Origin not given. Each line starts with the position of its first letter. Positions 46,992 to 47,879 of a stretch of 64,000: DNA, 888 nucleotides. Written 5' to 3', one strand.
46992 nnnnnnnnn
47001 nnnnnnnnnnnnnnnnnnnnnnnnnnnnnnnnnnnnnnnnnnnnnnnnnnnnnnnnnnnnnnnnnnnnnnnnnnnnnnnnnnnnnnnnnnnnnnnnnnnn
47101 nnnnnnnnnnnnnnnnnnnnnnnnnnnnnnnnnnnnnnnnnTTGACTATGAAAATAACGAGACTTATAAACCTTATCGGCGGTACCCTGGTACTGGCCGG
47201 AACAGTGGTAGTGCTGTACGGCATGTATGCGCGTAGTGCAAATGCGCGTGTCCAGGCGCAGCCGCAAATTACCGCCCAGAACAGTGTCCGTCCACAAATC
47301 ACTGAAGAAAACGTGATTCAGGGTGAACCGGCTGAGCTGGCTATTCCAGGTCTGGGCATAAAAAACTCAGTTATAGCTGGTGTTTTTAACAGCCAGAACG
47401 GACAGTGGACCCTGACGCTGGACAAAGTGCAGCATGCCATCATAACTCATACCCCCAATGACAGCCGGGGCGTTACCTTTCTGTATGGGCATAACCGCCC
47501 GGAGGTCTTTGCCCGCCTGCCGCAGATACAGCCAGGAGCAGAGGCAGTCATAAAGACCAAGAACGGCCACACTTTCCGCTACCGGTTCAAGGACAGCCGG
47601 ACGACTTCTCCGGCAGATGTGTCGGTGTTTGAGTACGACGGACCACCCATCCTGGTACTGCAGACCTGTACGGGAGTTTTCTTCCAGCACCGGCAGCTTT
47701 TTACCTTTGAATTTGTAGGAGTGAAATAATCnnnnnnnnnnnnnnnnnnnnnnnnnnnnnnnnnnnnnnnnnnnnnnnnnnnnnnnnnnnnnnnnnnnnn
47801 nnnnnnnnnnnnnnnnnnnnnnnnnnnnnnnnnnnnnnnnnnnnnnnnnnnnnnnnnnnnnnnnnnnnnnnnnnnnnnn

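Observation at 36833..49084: Cell-surface glycan locus: two sortase + processive-GT2 modules, a CE4-CBM deacetylase and two GH10 hydrolases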

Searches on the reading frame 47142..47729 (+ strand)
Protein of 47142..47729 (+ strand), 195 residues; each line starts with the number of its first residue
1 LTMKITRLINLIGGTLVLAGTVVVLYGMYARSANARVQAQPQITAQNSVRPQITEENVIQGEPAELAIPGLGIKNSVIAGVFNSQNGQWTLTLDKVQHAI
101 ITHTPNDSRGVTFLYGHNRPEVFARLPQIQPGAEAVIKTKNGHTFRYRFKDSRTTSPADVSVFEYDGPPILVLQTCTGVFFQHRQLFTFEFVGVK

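Call 3: search_protein_families(library=pfam, proteins=[window:47142-47729:+], max_evalue=0.01)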
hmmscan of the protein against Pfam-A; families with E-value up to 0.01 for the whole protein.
window:47142-47729:+ (195 aa): 1 family
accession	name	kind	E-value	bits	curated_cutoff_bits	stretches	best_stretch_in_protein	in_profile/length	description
PF04203.18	Sortase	-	6.8e-17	61.8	26.6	1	66-181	1-111/125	Sortase domain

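Call 4: search_protein_families(library=ncbifam, proteins=[window:47142-47729:+], max_evalue=0.01)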
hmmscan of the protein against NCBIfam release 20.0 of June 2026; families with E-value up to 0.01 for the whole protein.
window:47142-47729:+ (195 aa): 5 families
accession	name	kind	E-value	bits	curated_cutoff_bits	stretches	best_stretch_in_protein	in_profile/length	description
NF058671.1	sortase_SrtD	exception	8.8e-10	38.5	140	1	32-176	27-168/187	class D sortase, LPxTATN-specific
NF033746.1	class_D_sortase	subfamily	1.7e-08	34.4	165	1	64-177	11-115/135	class D sortase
NF033748.1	class_F_sortase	subfamily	1.4e-05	24.7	166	1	58-185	6-142/155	class F sortase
NF033747.1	class_E_sortase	subfamily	7.2e-05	22.7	160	1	12-164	4-169/211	class E sortase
NF033745.1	class_C_sortase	subfamily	0.0014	18.4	160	0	117-184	145-213/220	class C sortase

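Call 28: search_solved_structures(query=window:47142-47729:+, max_evalue=0.01)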
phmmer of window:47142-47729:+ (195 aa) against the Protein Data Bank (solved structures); distinct sequences matched with E-value up to 0.01: 1.
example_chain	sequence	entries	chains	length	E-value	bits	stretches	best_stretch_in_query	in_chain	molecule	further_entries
24rr_A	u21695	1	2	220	0.0029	20.4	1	117-185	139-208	Ebp pilus assembly class C sortase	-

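Call 35: find_homologous_proteins(query=window:47142-47729:+, max_evalue=0.00001)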
Query window:47142-47729:+ (195 aa): 35 proteins with E <= 0.00001 among 240 candidates.
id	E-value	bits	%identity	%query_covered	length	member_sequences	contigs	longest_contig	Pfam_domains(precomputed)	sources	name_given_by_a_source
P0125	7.5e-124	428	100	99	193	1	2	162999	PF04203.19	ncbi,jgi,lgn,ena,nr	ncbi:MAG TPA: sortase [Candidatus Limnocylindria bacterium]|nr:sortase [Candidatus Limnocylindria ba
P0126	2.6e-76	273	66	84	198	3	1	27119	PF04203.19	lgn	-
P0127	2.4e-71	257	59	99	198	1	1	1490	PF04203.19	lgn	-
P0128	5.6e-68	246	60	98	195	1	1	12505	PF04203.19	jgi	jgi:LPXTG-site transpeptidase (sortase) family protein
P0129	6.3e-67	243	60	96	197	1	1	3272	PF04203.19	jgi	jgi:LPXTG-site transpeptidase (sortase) family protein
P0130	1.2e-66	242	57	100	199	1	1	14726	PF04203.19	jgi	jgi:LPXTG-site transpeptidase (sortase) family protein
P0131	3.0e-65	237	55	99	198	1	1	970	PF04203.19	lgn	-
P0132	9.9e-64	232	56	98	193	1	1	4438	PF04203.19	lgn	-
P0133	2.2e-62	228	52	99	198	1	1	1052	PF04203.19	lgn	-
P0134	6.4e-62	226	55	98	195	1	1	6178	PF04203.19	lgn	-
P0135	1.7e-59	218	53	98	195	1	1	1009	PF04203.19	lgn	-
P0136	2.9e-57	211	50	99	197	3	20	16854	PF04203.19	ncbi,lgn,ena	-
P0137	3.9e-53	198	51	97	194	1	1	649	PF04203.19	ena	-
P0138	4.2e-53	198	51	99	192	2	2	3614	PF04203.19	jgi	jgi:LPXTG-site transpeptidase (sortase) family protein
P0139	2.6e-48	182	52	84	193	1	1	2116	PF04203.19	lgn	-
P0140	4.0e-48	181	51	94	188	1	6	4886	PF04203.19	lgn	-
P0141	6.0e-48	181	51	93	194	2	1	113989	PF04203.19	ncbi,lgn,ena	-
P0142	1.7e-45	173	49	83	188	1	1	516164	PF04203.19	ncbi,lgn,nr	ncbi:MAG TPA: sortase [Candidatus Saccharimonadales bacterium]|nr:sortase [Candidatus Saccharimonada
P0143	4.9e-45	171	46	97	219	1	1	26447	PF04203.19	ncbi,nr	ncbi:MAG TPA: sortase [Candidatus Saccharimonadales bacterium]|nr:sortase [Candidatus Saccharimonada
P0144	1.7e-44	170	47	84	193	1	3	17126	PF04203.19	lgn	-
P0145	8.3e-42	161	50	78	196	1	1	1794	PF04203.19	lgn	-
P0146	7.4e-41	158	52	71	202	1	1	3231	PF04203.19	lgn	-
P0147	1.4e-40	157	43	98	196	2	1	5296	PF04203.19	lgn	-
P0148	2.1e-40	156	50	72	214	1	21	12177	PF04203.19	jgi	jgi:LPXTG-site transpeptidase (sortase) family protein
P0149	2.3e-39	153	50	71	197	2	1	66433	PF04203.19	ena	-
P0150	2.8e-39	153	47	74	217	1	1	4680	PF04203.19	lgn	-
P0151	1.2e-38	151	43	93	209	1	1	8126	PF04203.19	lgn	-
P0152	1.6e-38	150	43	97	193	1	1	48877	PF04203.19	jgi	jgi:sortase (surface protein transpeptidase)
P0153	6.8e-38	148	48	70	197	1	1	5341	PF04203.19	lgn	-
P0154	1.0e-35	141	40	98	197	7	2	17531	PF04203.19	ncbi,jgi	ncbi:MAG: sortase [Candidatus Saccharimonadales bacterium]|jgi:LPXTG-site transpeptidase (sortase) f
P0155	1.4e-31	127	40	83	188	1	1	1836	PF04203.19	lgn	-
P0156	4.3e-29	119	45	70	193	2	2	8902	PF04203.19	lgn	-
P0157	5.2e-29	119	41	69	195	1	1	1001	PF04203.19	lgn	-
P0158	1.8e-28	117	40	69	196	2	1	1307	PF04203.19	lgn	-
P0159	1.3e-27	115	39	84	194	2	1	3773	PF04203.19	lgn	-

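Call 46: predict_structure(alignment_id=A2)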
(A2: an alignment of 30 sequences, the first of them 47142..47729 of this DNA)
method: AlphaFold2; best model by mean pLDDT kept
length: 195 residues; sequences in the alignment: 30
mean_pLDDT: 90.3   pTM: 0.82
mean pLDDT of the five models: 90.3, 89.0, 87.6, 87.5, 86.6
residues with pLDDT >= 90: 137; 70-90: 41; 50-70: 17; < 50: 0
segments of 3 or more residues with pLDDT < 50: none
pLDDT, mean of each block of 10 residues (from residue 1): 84 96 91 68 60 89 98 97 80 93 96 95 96 98 98 92 93 93 95 98
secondary structure, 60 per line:
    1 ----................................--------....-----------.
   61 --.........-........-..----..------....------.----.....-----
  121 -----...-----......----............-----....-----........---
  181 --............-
elements in order: H5-36 H45-48 E63-68 E73-80 E96-99 E111-115 E134-139 E144-155 H161-164 E170-177 E183-194

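Call 50: fold_search(model_id=the predicted structure, library=pdb)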
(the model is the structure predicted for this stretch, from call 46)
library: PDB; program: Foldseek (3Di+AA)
matches with E <= 10: 490; with E <= 0.001: 102
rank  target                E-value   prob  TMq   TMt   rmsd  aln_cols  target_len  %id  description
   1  2w1k_A                2.5e-10  1.00  0.58  0.54  12.1       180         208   22  Crystal Structure of Sortase C-3 (SRTC-3) from Streptococcus pneumoniae (released 2008-12-23)
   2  3o0p                  6.0e-10  1.00  0.56  0.57  13.4       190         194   19  Pilus-related Sortase C of Group B Streptococcus (released 2011-03-09)
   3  4g1h                  6.4e-10  1.00  0.57  0.63  11.2       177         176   19  Group B Streptococcus Pilus Island 1 Sortase C2 (released 2012-12-05)
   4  2xwg_B                6.8e-10  1.00  0.58  0.61  15.3       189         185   24  Crystal structure of sortase C-1 from Actinomyces oris (formerly Actinomyces naeslundii) (released 2011-02-23)
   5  5cuw                  8.6e-10  1.00  0.58  0.69   3.6       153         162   26  Crystal structure of Sortase E1 from Streptomyces coelicolor with tripeptide in the active site (released 2016-08-17)
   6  2xwg_D                9.1e-10  1.00  0.56  0.60  14.1       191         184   22  Crystal structure of sortase C-1 from Actinomyces oris (formerly Actinomyces naeslundii) (released 2011-02-23)
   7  4g1j_A                1.1e-09  1.00  0.55  0.53  15.4       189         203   20  Sortase C1 of GBS Pilus Island 1 (released 2012-12-05)
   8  7cg9                  1.5e-09  1.00  0.50  0.50  17.5       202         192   18  Crystal structure of pilin-specific sortase SrtC1 from Lactobacillus rhamnosus GG (released 2022-03-02)
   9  4d7w                  1.7e-09  1.00  0.51  0.51   9.9       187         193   21  Crystal structure of sortase C1 (SrtC1) from Streptococcus agalactiae (released 2015-08-19)
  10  4g1j_B                2.2e-09  1.00  0.56  0.55  12.6       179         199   17  Sortase C1 of GBS Pilus Island 1 (released 2012-12-05)
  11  5k9a                  2.9e-09  1.00  0.59  0.54  12.2       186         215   19  Sortase A from Corynebacterium diphtheriae (released 2016-06-15)
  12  2xwg_C                2.9e-09  1.00  0.58  0.64  11.3       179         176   22  Crystal structure of sortase C-1 from Actinomyces oris (formerly Actinomyces naeslundii) (released 2011-02-23)
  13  3tbe_E                2.9e-09  1.00  0.55  0.56  11.5       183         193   17  The crystal structure of the complex of Streptococcus agalactiae sortase C1 and MTSET (released 2011-10-26)
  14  3tbe_F                3.3e-09  1.00  0.56  0.58  11.4       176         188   18  The crystal structure of the complex of Streptococcus agalactiae sortase C1 and MTSET (released 2011-10-26)
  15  3tbe_A                3.9e-09  1.00  0.54  0.55  18.9       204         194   19  The crystal structure of the complex of Streptococcus agalactiae sortase C1 and MTSET (released 2011-10-26)
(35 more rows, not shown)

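Call 82: find_encoding_contigs(protein=P0156, flank=4000, max_places=2)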
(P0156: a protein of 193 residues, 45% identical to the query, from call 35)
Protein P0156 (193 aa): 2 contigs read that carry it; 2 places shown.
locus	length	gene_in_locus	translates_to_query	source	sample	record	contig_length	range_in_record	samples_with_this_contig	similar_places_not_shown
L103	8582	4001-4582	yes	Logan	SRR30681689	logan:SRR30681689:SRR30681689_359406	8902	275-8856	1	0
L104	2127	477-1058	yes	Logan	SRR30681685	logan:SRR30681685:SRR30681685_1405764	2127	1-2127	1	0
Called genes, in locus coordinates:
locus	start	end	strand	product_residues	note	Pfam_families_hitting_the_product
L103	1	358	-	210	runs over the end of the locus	?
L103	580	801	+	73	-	-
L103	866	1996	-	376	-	PF08529:NusA_N, PF00575:S1, PF13184:KH_NusA_1st, PF07650:KH_2, PF26594:KH_NusA_2nd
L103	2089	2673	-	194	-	PF02245:Pur_DNA_glyco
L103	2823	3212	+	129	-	PF00254:FKBP_C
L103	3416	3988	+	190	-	-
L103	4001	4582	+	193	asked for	PF04203:Sortase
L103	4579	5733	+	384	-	PF00535:Glycos_transf_2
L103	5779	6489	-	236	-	PF07510:GmrSD_C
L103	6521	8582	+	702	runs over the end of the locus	?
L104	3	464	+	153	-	?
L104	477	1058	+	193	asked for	PF04203:Sortase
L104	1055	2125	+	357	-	?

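Call 83: find_encoding_contigs(protein=P0148, flank=4000, max_places=2)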
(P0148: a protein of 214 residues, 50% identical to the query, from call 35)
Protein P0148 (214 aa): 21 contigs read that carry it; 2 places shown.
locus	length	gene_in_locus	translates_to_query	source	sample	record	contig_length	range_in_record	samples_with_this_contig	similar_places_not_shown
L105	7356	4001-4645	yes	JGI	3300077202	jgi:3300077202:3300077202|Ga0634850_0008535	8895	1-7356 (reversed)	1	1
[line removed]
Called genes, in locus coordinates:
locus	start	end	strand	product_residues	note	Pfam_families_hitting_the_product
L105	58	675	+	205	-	-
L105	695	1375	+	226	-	PF04203:Sortase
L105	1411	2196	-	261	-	PF01427:Peptidase_M15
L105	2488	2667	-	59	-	-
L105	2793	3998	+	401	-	PF13641:Glyco_tranf_2_3, PF00535:Glycos_transf_2, PF13632:Glyco_trans_2_3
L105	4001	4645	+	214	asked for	PF04203:Sortase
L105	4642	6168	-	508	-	PF01381:HTH_3, PF12844:HTH_19 (weak), PF13443:HTH_26 (weak), PF13560:HTH_31, PF13744:HTH_37 (faint), PF00275:EPSP_synthase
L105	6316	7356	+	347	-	?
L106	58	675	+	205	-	-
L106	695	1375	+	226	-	PF04203:Sortase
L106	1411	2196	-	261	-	PF01427:Peptidase_M15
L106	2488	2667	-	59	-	-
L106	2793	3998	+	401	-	PF13641:Glyco_tranf_2_3, PF00535:Glycos_transf_2, PF13632:Glyco_trans_2_3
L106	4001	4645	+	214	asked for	PF04203:Sortase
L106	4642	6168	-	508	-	PF01381:HTH_3, PF12844:HTH_19 (weak), PF13443:HTH_26 (weak), PF13560:HTH_31, PF13744:HTH_37 (faint), PF00275:EPSP_synthase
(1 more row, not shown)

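Call 84: find_encoding_contigs(protein=P0152, flank=4000, max_places=2)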
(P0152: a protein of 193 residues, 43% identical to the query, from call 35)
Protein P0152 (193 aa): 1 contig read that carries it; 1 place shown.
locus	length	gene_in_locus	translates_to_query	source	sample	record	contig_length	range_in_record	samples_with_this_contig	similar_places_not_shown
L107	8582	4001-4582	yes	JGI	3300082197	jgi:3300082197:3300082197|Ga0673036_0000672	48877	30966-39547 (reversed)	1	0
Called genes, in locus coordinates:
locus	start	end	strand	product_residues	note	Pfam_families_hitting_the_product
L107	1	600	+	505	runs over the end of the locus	PF01381:HTH_3, PF13443:HTH_26 (weak), PF13560:HTH_31, PF00275:EPSP_synthase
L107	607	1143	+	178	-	-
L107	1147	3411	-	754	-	PF02018:CBM_4_9 (weak), PF17957:Big_7, PF01522:Polysacc_deac_1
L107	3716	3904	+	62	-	PF00746:Gram_pos_anchor (faint)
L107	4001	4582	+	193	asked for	PF04203:Sortase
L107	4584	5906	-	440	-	PF13641:Glyco_tranf_2_3, PF00535:Glycos_transf_2, PF13632:Glyco_trans_2_3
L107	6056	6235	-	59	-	-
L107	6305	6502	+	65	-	-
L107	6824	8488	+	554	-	PF15420:Abhydrolase_9_N, PF10081:Abhydrolase_9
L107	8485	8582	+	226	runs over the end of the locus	PF02517:Rce1-like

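Call 86: find_encoding_contigs(protein=P0143, flank=4000, max_places=1)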
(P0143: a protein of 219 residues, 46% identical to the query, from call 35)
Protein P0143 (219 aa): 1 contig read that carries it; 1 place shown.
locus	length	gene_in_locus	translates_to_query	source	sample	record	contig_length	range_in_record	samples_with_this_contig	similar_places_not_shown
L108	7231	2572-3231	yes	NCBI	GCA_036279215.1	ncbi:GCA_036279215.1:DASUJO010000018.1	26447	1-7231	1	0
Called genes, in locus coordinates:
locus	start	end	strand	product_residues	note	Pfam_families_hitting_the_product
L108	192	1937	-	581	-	PF01522:Polysacc_deac_1, PF02018:CBM_4_9 (faint)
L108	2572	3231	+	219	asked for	PF04203:Sortase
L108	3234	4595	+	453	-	PF13506:Glyco_transf_21 (faint), PF03142:Chitin_synth_2 (faint), PF00535:Glycos_transf_2, PF10111:Glyco_tranf_2_2 (weak), PF01644:Chitin_synth_1 (faint), PF13641:Glyco_tranf_2_3, PF00535:Glycos_transf_2, PF13632:Glyco_trans_2_3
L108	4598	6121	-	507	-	PF01381:HTH_3, PF12844:HTH_19 (faint), PF13443:HTH_26 (weak), PF13560:HTH_31, PF13744:HTH_37 (faint), PF00275:EPSP_synthase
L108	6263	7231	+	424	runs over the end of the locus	PF00464:SHMT, PF00155:Aminotran_1_2 (faint)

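Call 87: find_encoding_contigs(protein=P0151, flank=4000, max_places=1)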
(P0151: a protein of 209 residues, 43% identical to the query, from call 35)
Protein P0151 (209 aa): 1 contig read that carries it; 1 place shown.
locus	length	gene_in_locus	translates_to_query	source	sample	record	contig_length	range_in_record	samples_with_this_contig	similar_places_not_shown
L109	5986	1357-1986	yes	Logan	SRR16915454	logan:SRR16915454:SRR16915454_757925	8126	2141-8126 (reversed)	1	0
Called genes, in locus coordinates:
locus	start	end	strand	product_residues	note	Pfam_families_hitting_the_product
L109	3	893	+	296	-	?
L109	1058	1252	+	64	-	-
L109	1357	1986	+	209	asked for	PF04203:Sortase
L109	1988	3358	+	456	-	PF13506:Glyco_transf_21 (faint), PF03142:Chitin_synth_2 (faint), PF01644:Chitin_synth_1 (faint), PF13641:Glyco_tranf_2_3 (weak), PF00535:Glycos_transf_2, PF13641:Glyco_tranf_2_3, PF00535:Glycos_transf_2, PF13632:Glyco_trans_2_3, +1 more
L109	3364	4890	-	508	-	PF01381:HTH_3, PF12844:HTH_19 (faint), PF13443:HTH_26 (weak), PF13560:HTH_31, PF13744:HTH_37 (faint), PF00275:EPSP_synthase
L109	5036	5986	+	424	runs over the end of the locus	PF00464:SHMT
